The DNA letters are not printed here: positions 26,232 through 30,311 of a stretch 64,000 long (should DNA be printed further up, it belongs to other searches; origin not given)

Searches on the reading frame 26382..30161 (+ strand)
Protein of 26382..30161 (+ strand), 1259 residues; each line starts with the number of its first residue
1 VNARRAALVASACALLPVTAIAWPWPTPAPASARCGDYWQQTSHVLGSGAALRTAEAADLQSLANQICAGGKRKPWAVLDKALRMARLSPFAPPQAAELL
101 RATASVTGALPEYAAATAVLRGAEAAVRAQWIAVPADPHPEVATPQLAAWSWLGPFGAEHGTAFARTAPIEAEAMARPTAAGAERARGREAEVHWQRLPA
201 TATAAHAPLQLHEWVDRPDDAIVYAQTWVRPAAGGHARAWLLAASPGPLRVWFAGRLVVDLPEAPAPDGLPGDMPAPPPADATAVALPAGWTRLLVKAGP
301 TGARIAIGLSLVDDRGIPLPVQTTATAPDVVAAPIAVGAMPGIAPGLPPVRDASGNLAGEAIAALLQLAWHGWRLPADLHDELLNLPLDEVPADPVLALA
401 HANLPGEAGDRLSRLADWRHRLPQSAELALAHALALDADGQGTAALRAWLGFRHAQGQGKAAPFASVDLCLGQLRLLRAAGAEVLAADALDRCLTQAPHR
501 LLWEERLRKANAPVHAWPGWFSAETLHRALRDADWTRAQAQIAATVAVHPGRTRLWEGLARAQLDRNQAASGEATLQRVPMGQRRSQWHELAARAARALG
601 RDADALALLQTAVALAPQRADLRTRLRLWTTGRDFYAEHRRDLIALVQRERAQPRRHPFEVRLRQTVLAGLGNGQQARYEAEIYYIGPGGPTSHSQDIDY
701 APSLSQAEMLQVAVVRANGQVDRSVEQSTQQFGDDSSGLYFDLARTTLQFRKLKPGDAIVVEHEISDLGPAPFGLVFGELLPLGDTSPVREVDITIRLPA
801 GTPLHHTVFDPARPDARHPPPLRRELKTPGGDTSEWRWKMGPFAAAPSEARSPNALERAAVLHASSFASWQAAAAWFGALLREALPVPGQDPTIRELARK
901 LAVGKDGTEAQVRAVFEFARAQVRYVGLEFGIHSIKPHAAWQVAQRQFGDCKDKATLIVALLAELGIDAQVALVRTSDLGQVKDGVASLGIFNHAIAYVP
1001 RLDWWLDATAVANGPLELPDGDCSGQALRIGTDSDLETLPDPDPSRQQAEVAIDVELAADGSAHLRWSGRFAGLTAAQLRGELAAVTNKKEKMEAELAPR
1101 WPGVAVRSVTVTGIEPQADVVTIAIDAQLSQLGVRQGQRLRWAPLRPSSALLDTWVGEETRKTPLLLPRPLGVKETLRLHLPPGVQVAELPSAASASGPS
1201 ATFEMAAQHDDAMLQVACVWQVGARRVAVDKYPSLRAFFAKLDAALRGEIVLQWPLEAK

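Call 9: search_protein_families(library=pfam, proteins=[window:26382-30161:+], max_evalue=0.1)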
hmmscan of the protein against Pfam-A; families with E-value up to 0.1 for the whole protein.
window:26382-30161:+ (1259 aa): 3 families
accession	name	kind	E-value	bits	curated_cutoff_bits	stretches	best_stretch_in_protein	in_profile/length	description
PF12969.12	DUF3857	-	4.1e-12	46.9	24.6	1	696-845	27-168/170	Domain of Unknown Function with PDB structure (DUF3857)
PF01841.26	Transglut_core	-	5.8e-07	30.2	23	1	896-981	2-84/108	Transglutaminase-like superfamily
PF14559.12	TPR_19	-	0.00019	22.1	25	1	530-594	2-67/68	Tetratricopeptide repeat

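Call 10: search_protein_families(library=ncbifam, proteins=[window:26382-30161:+], max_evalue=0.1)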
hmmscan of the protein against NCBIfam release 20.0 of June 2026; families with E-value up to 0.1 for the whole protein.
window:26382-30161:+ (1259 aa): 1 family
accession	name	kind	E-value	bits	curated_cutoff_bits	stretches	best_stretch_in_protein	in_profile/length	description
TIGR02917.1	PEP_TPR_lipo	equivalog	0.015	13.2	312.2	1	534-626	310-403/899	XrtA/PEP-CTERM system TPR-repeat protein PrsT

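Call 16: find_homologous_proteins(query=window:26406-30161:+, max_evalue=1e-10)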
Query window:26406-30161:+ (1251 aa): 15 proteins with E <= 1e-10 among 8000 candidates.
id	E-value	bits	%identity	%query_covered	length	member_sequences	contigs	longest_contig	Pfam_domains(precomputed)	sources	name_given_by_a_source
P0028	0.0e+0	2780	100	100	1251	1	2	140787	PF12969.13,PF01841.26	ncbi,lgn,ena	-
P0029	0.0e+0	2050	78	98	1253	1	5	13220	PF14559.13,PF12969.13,PF01841.26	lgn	-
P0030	0.0e+0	1433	58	97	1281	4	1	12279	PF12969.13,PF01841.26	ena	-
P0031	0.0e+0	1277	53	97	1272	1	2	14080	PF12969.13,PF01841.26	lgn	-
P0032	0.0e+0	1197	52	96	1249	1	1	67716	PF12969.13,PF01841.26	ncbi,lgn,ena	-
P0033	1.0e-293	996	46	96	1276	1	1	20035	PF12969.13,PF01841.26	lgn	-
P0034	6.6e-293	993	47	88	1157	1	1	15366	PF12969.13,PF01841.26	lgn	-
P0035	1.1e-281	956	44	97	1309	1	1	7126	PF12969.13,PF01841.26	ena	-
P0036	1.4e-68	250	30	52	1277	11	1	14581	PF14559.13,PF12969.13,PF13432.13,PF01841.26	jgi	-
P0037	2.6e-49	186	27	14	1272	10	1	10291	PF14559.13,PF13414.13,PF12969.13,PF01841.26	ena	-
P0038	5.3e-48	182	33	34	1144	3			PF14559.13,PF12969.13,PF01841.26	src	-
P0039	9.7e-27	111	30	32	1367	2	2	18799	PF14559.13,PF13431.13,PF12969.13,PF13428.13,PF01841.26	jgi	jgi:tetratricopeptide (TPR) repeat protein/transglutaminase-like putative cysteine protease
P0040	1.1e-22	98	26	45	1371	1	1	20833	PF12969.13,PF01841.26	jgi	jgi:hypothetical protein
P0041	5.0e-19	86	26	40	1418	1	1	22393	PF12969.13,PF08238.19,PF01841.26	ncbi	ncbi:MAG: DUF3857 domain-containing protein [Massilia sp.]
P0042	5.2e-14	69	37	13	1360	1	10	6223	PF13431.13,PF13414.13,PF12969.13,PF13432.13,PF13428.13,PF13181.13,PF07719.24,PF01841.26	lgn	-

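Call 27: search_solved_structures(query=A1, max_evalue=0.01, show_alignments=2)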
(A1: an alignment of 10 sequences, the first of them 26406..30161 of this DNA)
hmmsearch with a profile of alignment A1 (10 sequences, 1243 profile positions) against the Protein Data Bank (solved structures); distinct sequences matched with E-value up to 0.01: 30.
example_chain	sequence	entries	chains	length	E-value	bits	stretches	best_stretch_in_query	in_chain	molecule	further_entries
9qhb_A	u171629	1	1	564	1.6e-20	75.8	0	511-608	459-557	Engineered tetratricopeptide repeat protein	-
8bu0_A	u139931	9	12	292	2.6e-14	55.3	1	511-607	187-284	Consensus tetratricopeptide repeat protein | Crystal structure of an 8-repeat consensus TPR superhelix with Zinc. | Monomer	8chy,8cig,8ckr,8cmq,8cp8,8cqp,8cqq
9qhc_A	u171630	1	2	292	8.2e-11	43.7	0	509-608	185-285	Engineered tetratricopeptide repeat protein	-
9gzg_A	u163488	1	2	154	4.9e-09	37.8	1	508-608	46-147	Engineered CTPR protein with glutamic acids for conductivity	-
7ntf_A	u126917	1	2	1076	1.3e-07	33.1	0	503-602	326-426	Isoform 1 of UDP-N-acetylglucosamine--peptide N-acetylglucosaminyltransferase 110 kDa subu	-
3kd4_A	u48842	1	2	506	2.8e-07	31.9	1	764-868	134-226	Putative protease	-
7yeh_B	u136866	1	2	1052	3.7e-07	31.5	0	503-602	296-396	UDP-N-acetylglucosamine--peptide N-acetylglucosaminyltransferase 110 kDa subunit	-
7yea_A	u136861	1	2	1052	4.5e-07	31.3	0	503-602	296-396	UDP-N-acetylglucosamine--peptide N-acetylglucosaminyltransferase 110 kDa subunit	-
6eou_A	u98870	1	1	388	1e-06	30.1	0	503-602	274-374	UDP-N-acetylglucosamine--peptide N-acetylglucosaminyltransferase 110 kDa subunit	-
1w3b_A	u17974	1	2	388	1.1e-06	30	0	502-602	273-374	UDP-N-ACETYLGLUCOSAMINE--PEPTIDE N-ACETYLGLUCOSAMINYLTRANSFERASE 110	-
7obi_A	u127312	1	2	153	3.3e-06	28.4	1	511-603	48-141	CTPR-rv4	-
2fo7_A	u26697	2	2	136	3.4e-06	28.3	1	509-602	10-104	SYNTHETIC CONSENSUS TPR PROTEIN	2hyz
4y6c_A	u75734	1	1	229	2.7e-05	25.4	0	522-595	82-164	ANSERINA PUTATIVE KINESIN LIGHT chain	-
1na0_A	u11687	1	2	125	2.8e-05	25.3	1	512-608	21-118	designed protein CTPR3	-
8ch0_A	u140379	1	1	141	7.1e-05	24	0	511-599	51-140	Consensus tetratricopeptide repeat protein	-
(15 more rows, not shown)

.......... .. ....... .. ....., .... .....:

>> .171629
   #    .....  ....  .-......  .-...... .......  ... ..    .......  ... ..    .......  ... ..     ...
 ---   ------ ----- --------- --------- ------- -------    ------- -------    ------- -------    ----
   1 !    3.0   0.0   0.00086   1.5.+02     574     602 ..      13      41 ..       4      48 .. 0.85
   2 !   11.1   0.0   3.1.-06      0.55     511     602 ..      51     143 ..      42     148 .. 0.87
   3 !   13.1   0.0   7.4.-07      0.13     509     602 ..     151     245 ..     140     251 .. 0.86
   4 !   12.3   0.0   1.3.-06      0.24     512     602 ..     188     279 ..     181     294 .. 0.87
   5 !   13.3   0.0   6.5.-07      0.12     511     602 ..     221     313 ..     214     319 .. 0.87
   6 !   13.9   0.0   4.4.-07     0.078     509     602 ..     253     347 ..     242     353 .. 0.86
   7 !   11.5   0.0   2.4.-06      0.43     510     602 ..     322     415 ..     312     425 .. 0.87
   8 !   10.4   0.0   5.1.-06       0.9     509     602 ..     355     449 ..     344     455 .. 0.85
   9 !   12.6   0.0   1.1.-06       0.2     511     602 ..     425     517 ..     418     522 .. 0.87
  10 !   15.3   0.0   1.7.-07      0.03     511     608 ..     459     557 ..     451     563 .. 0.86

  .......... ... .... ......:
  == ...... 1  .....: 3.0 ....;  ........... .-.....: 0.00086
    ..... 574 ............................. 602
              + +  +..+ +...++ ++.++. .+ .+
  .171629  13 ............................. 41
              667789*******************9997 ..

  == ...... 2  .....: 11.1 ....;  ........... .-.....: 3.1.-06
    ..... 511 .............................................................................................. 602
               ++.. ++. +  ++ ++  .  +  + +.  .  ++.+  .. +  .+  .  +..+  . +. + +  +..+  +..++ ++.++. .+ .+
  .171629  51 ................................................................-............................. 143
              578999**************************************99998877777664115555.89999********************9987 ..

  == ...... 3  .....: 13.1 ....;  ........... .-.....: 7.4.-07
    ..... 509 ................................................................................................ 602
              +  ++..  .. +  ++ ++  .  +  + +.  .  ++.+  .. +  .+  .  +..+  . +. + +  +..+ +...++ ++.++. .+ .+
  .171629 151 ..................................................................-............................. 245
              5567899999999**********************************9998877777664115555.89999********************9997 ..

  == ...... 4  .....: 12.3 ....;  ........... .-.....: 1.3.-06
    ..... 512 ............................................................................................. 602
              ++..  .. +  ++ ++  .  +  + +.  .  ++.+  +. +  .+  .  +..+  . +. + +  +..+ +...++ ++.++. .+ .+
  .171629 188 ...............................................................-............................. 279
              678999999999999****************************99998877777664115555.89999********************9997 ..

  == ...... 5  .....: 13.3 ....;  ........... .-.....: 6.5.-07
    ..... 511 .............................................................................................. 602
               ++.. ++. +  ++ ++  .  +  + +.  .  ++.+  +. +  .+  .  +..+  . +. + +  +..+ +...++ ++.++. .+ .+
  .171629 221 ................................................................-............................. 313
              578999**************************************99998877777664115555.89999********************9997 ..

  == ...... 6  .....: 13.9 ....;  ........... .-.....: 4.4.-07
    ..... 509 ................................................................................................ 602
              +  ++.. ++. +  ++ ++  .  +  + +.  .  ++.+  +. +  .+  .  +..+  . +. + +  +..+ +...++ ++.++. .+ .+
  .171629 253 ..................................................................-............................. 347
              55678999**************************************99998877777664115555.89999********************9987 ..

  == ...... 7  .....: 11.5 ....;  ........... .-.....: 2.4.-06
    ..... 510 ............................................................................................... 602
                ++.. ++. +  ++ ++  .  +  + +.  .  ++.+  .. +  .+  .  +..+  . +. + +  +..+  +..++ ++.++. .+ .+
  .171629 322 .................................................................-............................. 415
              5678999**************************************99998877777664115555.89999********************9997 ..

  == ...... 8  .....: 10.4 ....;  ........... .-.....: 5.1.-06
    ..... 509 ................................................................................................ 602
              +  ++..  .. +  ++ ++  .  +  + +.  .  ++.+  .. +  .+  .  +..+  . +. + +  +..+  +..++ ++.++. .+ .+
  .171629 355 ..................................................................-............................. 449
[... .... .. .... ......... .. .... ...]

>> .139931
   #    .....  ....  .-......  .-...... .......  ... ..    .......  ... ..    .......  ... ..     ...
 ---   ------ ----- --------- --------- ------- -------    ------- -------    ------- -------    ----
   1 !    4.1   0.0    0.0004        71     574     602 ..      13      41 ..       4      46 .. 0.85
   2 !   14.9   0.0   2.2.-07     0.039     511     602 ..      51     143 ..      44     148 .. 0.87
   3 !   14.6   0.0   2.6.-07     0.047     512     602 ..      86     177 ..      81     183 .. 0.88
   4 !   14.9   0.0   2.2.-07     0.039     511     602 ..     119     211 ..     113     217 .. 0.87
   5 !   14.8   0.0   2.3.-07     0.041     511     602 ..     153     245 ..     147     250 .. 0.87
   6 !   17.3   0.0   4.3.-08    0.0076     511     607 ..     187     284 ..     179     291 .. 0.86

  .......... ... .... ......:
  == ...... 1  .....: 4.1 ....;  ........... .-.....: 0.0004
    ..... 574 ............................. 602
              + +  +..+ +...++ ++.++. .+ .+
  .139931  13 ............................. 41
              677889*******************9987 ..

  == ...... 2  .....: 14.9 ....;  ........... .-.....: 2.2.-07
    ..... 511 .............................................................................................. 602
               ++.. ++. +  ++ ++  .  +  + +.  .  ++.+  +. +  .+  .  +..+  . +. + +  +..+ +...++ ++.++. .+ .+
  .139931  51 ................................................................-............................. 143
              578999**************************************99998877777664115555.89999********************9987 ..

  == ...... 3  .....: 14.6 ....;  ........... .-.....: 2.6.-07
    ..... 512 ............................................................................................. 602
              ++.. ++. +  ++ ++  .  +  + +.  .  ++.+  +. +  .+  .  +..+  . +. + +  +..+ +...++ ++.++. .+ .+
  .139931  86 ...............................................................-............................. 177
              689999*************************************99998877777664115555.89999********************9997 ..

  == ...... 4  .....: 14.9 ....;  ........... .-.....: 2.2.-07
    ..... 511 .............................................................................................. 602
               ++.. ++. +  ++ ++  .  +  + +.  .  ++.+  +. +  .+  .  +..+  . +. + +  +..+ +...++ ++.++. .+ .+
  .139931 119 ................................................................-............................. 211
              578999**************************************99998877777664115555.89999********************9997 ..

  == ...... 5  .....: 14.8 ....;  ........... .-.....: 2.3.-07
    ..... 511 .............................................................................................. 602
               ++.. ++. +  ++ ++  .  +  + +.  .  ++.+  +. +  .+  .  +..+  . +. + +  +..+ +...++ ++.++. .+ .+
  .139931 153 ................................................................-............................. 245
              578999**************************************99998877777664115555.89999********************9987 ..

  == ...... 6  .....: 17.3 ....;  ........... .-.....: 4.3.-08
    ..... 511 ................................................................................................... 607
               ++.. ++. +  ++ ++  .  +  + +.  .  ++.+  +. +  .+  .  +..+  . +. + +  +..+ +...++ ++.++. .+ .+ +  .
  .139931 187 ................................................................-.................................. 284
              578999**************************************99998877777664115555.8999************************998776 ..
